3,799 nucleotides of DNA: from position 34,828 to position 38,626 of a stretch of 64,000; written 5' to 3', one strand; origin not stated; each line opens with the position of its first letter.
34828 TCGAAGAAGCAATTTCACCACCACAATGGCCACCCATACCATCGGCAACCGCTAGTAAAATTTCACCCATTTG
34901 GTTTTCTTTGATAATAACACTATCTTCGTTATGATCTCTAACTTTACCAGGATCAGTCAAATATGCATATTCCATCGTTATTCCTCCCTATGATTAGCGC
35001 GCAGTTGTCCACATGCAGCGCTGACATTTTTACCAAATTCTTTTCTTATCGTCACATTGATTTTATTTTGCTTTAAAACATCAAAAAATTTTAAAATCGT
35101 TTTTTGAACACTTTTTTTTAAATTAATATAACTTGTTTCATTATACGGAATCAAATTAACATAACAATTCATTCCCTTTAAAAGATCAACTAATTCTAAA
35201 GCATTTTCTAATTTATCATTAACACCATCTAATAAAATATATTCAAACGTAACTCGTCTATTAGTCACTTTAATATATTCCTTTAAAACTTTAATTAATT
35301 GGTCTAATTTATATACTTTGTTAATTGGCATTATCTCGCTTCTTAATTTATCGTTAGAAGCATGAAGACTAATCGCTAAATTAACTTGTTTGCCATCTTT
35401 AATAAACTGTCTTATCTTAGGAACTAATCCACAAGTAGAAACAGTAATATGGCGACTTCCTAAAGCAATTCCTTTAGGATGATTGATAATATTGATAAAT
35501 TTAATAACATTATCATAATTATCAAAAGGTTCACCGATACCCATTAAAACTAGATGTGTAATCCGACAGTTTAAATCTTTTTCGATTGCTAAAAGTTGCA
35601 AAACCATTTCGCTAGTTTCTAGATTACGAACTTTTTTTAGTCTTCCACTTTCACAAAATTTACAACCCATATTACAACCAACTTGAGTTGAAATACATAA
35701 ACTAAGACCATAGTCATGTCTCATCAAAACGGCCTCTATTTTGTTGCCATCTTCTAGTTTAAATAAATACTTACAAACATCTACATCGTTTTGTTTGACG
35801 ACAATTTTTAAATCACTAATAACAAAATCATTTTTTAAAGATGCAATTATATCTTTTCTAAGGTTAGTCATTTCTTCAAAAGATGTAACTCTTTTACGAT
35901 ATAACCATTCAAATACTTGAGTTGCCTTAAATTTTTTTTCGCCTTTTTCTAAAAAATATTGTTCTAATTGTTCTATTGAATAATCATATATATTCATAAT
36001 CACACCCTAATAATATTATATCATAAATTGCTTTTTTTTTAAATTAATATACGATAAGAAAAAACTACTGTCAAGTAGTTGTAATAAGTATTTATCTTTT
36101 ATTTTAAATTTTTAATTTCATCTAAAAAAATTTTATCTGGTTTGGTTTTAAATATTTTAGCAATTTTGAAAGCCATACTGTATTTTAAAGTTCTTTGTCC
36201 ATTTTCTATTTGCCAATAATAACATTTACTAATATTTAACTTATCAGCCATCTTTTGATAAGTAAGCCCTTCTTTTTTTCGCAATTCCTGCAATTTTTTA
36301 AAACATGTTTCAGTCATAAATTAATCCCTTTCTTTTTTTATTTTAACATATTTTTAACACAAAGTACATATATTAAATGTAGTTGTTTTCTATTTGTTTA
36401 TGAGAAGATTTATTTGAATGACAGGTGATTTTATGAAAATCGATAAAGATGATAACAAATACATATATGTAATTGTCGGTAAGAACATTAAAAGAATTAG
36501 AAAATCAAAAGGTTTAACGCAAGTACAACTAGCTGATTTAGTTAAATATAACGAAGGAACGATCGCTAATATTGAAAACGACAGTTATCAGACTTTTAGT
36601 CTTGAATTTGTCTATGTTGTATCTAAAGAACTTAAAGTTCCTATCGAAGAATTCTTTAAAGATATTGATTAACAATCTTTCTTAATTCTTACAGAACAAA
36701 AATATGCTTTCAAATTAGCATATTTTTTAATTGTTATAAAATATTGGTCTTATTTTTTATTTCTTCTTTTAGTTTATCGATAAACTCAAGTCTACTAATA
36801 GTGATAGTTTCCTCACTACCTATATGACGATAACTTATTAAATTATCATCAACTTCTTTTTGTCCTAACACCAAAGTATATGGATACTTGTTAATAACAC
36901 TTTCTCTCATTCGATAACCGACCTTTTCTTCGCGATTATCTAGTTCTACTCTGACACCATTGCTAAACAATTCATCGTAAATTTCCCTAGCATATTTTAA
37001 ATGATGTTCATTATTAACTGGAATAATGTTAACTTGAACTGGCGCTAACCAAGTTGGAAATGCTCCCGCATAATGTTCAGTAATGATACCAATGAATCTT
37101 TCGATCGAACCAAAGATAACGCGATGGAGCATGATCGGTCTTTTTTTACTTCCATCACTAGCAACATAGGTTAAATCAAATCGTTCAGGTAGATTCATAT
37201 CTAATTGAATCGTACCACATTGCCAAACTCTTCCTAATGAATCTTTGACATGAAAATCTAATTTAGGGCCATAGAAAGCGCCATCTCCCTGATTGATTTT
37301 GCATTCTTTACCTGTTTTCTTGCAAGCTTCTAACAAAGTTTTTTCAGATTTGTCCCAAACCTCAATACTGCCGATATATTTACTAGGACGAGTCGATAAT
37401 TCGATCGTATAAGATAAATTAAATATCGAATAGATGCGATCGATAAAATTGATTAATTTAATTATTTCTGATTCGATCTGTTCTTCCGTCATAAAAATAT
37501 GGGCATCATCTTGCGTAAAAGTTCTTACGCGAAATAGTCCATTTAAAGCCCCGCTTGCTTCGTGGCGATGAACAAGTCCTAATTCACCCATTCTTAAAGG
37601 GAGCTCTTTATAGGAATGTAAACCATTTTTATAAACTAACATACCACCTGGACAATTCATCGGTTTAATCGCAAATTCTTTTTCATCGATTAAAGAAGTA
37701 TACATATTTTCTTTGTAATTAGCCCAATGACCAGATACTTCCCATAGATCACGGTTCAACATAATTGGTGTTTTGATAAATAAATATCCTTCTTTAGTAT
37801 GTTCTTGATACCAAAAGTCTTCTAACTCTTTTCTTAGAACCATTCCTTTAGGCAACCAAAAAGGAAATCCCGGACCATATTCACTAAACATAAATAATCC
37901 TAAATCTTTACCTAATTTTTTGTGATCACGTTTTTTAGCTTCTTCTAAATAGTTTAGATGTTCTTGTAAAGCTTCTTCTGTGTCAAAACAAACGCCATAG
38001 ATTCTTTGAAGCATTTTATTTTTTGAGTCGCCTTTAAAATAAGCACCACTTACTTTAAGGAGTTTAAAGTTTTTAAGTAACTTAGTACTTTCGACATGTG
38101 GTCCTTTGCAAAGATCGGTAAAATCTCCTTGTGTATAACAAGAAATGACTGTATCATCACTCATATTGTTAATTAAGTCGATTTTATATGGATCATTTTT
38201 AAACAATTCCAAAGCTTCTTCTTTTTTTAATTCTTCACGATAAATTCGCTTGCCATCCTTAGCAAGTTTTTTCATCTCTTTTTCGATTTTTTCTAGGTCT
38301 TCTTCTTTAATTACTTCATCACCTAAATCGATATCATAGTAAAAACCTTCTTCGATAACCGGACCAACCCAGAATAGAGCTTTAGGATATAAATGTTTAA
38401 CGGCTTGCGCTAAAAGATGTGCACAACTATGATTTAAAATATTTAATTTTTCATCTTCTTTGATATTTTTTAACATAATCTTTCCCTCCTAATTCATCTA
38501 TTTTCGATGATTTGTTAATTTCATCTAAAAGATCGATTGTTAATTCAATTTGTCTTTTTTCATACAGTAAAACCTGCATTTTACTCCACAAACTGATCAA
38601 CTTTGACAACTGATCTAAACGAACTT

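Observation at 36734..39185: Threonine-type T-box controls an unknown 165-aa ORF that overlaps an N1(TGS)-less thrS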

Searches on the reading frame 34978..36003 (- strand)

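Call 81: search_protein_families(library=pfam, proteins=[window:34978-36003:-], max_evalue=0.001)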
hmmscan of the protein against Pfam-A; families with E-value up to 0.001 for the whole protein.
window:34978-36003:- (341 aa): 3 families
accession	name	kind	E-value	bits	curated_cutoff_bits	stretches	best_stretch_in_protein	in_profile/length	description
PF21016.3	RlmN_N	-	1.5e-18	66.7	24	1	3-62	1-60/60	Ribosomal RNA large subunit methyltransferase N-terminal domain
PF04055.27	Radical_SAM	-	2.4e-18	67.3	29.5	1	104-271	1-165/166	Radical SAM superfamily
PF13353.11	Fer4_12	-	0.00022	21.9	22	0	108-175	13-79/137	4Fe-4S single cluster domain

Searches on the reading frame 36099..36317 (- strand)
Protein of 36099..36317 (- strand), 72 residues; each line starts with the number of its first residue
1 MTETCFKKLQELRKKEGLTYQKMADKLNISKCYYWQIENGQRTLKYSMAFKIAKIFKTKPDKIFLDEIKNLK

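Call 81: search_protein_families(library=pfam, proteins=[window:36099-36317:-], max_evalue=0.001)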
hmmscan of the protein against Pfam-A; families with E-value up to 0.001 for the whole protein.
window:36099-36317:- (72 aa): 3 families
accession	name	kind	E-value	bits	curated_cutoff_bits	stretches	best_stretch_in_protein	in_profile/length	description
PF01381.28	HTH_3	-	1.9e-11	44.3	23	1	9-62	1-54/55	Helix-turn-helix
PF12844.13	HTH_19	-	4.5e-11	42.9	30.2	1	7-64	2-59/64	Helix-turn-helix domain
PF13560.12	HTH_31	-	6.6e-08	33.2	27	1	9-61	6-59/64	Helix-turn-helix domain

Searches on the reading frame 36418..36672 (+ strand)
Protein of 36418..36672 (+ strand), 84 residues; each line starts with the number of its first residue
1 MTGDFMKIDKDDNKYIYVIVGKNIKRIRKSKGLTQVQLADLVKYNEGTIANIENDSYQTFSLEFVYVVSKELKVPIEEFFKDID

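Call 81: search_protein_families(library=pfam, proteins=[window:36418-36672:+], max_evalue=0.001)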
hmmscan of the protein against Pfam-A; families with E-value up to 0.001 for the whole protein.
window:36418-36672:+ (84 aa): 5 families
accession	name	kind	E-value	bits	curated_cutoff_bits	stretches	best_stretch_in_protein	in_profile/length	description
PF12844.13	HTH_19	-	3.9e-11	43.1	30.2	1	21-81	1-60/64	Helix-turn-helix domain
PF01381.28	HTH_3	-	1.1e-10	41.8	23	1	24-79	1-55/55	Helix-turn-helix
PF13560.12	HTH_31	-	2.5e-05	24.9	27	1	24-65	6-47/64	Helix-turn-helix domain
PF13443.12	HTH_26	-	0.00033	21.3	22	1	23-83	1-61/63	Cro/C1-type HTH DNA-binding domain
PF13744.12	HTH_37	-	0.00033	20.8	27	1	4-63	4-62/80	Helix-turn-helix domain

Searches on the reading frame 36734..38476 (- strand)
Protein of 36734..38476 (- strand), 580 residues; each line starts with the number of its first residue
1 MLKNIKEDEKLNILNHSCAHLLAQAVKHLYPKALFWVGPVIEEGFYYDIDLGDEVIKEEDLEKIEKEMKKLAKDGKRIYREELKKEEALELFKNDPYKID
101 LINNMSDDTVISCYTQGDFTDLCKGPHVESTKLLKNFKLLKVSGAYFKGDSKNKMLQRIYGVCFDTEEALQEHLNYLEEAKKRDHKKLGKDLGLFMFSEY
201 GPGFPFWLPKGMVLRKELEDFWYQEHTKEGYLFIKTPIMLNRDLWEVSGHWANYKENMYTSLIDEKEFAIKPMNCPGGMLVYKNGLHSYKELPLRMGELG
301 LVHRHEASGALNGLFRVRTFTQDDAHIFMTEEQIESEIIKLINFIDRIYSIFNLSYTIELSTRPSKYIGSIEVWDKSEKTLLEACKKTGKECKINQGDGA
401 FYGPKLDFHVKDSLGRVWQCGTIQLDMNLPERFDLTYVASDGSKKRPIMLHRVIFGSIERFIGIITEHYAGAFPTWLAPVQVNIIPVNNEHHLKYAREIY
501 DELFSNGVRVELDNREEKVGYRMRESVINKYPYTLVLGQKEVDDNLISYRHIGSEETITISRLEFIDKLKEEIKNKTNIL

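Call 7: search_protein_families(library=pfam, proteins=[window:36734-38476:-], max_evalue=1)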
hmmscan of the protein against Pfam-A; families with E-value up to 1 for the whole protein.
window:36734-38476:- (580 aa): 3 families
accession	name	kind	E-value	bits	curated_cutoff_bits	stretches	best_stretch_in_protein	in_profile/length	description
PF00587.30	tRNA-synt_2b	-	1.7e-48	165.4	29.3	1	264-469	6-179/179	tRNA synthetase class II core domain (G, H, P, S and T)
PF03129.25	HGTP_anticodon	-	7.2e-21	74.6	21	1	481-572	1-94/94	Anticodon binding domain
PF07973.19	tRNA_SAD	-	5.1e-17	62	24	1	111-160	1-44/44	Threonyl and Alanyl tRNA synthetase second additional domain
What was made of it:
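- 36734..38476 (-): thrS: a 580-aa threonine--tRNA ligase lacking the N1/TGS domain. The editing (N2), catalytic and anticodon-binding domains are present. Pfam domains without TGS (call 7).
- On Bacterial threonine--tRNA ligase (TIGR00418): PF00587, PF03129 and PF07973 are present (call 7).
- Checked: thrS has tRNA_SAD, class-II core and anticodon-binding domains but no TGS (call 7).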

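Call 8: search_protein_families(library=ncbifam, proteins=[window:36734-38476:-], max_evalue=1)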
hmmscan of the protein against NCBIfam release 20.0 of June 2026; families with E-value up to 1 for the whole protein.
window:36734-38476:- (580 aa): 15 families
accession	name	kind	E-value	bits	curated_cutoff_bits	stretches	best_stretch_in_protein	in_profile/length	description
TIGR00418.1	thrS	equivalog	1.2e-218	727.7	383.65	1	16-572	2-564/565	threonine--tRNA ligase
NF003068.0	PRK03991.1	equivalog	2.7e-67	227.5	484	1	178-576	192-595/613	threonine--tRNA ligase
NF006625.0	PRK09194.1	equivalog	2.4e-24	86.2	558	2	425-569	411-558/559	proline--tRNA ligase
TIGR00409.1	proS_fam_II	equivalog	4e-22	78.8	306.7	2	473-568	467-564/568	proline--tRNA ligase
NF008979.1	PRK12325.1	exception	6.8e-20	71.3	550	2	200-350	35-186/437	proline--tRNA ligase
TIGR00408.1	proS_fam_I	equivalog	4e-18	65.6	437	2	400-575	203-383/475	proline--tRNA ligase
NF003211.1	PRK04173.1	equivalog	9.6e-17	61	312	3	473-556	358-441/454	glycine--tRNA ligase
TIGR00442.1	hisS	equivalog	1.6e-14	53.7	286.75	2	203-365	5-164/406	histidine--tRNA ligase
TIGR00389.1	glyS_dimeric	equivalog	1.4e-13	50.2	243.3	3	208-260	33-86/565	glycine--tRNA ligase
NF011500.0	PRK14938.1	equivalog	5.8e-12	45.3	362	1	470-578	265-374/387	Ser-tRNA(Thr) hydrolase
TIGR00414.1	serS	equivalog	1.9e-09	37.1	301.65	1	177-357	134-319/418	serine--tRNA ligase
NF040865.1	a_tRNA_ed_AlaXM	equivalog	1.3e-06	28.3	300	1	15-144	97-221/234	alanyl-tRNA editing protein AlaXM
NF002436.0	PRK01584.1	equivalog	7.2e-05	21.5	529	1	15-141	456-577/595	alanine--tRNA ligase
TIGR00344.1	alaS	equivalog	0.00018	19.9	457.05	1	13-144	554-680/847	alanine--tRNA ligase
NF009085.0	PRK12420.1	equivalog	0.0011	18.4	540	1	480-563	339-422/426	histidine--tRNA ligase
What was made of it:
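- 36734..38476 (-): TIGR00418 equivalog 727.7 bits against a cut-off of 383.65 (call 8).
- On T-box leader (Rfam RF00230): The downstream gene is thrS (call 8).
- On Bacterial threonine--tRNA ligase (TIGR00418): 727.7 bits against a cut-off of 383.65 (call 8).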

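Call 72: search_solved_structures(query=window:36734-38476:-, max_evalue=1e-50, show_alignments=1)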
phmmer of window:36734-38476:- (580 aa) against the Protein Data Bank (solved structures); distinct sequences matched with E-value up to 1e-50: 22.
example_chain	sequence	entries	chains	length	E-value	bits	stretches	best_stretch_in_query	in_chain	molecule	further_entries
1nyq_A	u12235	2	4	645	4.1e-179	600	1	8-576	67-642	threonyl-tRNA synthetase 1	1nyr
1qf6_A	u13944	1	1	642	1.8e-172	578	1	5-576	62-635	THREONYL-TRNA SYNTHETASE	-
6vu9_A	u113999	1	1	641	2.6e-159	534.6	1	5-571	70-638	Threonine--tRNA ligase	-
4hwo_A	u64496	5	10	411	4.7e-120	405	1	183-576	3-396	Threonine--tRNA ligase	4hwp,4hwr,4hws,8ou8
4p3o_A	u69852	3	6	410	6e-120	404.6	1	183-576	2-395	Threonine--tRNA ligase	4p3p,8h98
1evk_A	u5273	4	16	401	8.7e-120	404.1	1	183-576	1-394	THREONYL-TRNA SYNTHETASE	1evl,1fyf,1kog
6l2p_A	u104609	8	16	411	1e-119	403.9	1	183-576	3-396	Threonine--tRNA ligase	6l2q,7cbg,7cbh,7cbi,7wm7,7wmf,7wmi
8wij_B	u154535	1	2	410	1.1e-119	403.7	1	183-576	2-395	Threonine--tRNA ligase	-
8h99_A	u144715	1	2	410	2.2e-119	402.8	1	183-576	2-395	Threonine--tRNA ligase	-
8wih_A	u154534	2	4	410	4.1e-119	401.9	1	183-576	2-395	Threonine--tRNA ligase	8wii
8wia_A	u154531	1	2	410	4.1e-119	401.9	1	183-576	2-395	Threonine--tRNA ligase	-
8qic_A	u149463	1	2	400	4.5e-119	401.7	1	184-576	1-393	Threonine--tRNA ligase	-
8h9c_A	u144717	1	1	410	1.1e-118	400.5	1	183-576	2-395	Threonine--tRNA ligase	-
8h9a_A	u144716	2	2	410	1.1e-118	400.5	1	183-576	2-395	Threonine--tRNA ligase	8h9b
8wig_A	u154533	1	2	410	2.8e-118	399.1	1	183-576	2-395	Threonine--tRNA ligase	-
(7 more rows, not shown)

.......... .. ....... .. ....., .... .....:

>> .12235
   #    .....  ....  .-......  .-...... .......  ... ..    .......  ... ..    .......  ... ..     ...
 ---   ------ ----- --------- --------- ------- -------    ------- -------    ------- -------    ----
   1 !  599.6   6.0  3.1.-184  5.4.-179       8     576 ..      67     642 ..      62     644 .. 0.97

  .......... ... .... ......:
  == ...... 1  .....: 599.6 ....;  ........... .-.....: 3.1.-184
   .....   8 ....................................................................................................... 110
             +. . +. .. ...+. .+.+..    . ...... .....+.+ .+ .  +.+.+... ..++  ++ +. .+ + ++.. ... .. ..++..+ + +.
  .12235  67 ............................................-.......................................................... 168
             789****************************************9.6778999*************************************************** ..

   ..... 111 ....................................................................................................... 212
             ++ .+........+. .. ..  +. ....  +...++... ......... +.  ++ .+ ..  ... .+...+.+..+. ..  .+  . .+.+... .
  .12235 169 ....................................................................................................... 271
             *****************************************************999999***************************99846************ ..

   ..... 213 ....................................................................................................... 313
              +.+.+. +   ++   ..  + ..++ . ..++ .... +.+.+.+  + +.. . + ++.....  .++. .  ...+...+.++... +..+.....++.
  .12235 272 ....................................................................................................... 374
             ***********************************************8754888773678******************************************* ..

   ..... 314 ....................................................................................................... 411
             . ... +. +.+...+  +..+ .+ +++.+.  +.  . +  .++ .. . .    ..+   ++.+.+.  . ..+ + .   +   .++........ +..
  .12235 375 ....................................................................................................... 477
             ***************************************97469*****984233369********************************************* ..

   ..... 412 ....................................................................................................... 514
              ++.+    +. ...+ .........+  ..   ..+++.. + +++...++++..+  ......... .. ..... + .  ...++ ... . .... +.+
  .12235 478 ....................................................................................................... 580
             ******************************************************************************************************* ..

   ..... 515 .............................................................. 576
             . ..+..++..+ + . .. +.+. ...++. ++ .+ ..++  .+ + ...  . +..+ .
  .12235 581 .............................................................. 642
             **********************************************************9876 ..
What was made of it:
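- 36734..38476 (-): Aligns from residue 62-67 of 1qf6 and 1nyq (call 72).
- On Bacterial threonine--tRNA ligase (canonical four-domain form): The alignment starts at residue 62-67 of 1qf6 and 1nyq (call 72).
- Closest known: N1-less ThrRS of reduced-genome Mollicutes. Same: The ThrRS starts at the N1-N2 linker and keeps the N2, catalytic and anticodon-binding domains (calls 7, 72).
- Checked: Its residues 5-8 onward align to residues 62-67 onward of E. coli (1qf6) and S. aureus (1nyq) ThrRS (call 72).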

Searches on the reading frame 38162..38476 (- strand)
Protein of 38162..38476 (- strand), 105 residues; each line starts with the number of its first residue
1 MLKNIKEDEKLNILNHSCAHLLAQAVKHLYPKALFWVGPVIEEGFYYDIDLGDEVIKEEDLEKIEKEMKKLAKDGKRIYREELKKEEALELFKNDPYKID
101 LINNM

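Call 70: find_homologous_proteins(query=window:38162-38476:-, max_evalue=1e-10)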
Query seq(105 aa) (105 aa): 1450 proteins with E <= 1e-10 among 1508 candidates; the best 120 are listed.
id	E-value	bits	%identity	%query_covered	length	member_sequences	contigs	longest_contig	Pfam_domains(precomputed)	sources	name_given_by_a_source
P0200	4.2e-52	192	87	97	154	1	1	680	PF07973.20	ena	-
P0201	4.4e-52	192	83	97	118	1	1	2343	-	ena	-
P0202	7.3e-52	192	87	97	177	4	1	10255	PF07973.20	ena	-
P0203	8.3e-52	192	87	97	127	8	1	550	-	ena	-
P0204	1.1e-51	191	87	97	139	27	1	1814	PF07973.20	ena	-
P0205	1.1e-51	191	87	97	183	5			PF07973.20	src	-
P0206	2.6e-51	190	84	97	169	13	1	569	PF07973.20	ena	-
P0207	2.6e-51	190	82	97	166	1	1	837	PF07973.20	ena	-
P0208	3.0e-51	190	85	97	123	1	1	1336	-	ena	-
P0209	6.5e-51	189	83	99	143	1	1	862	PF07973.20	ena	-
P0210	7.4e-51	188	85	97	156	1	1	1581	PF07973.20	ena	-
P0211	8.2e-51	188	83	96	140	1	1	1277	-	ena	-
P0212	8.5e-51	188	84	97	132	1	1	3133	PF07973.20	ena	-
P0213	8.9e-51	188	84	97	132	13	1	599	PF07973.20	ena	-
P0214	1.0e-50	188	84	97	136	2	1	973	PF07973.20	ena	-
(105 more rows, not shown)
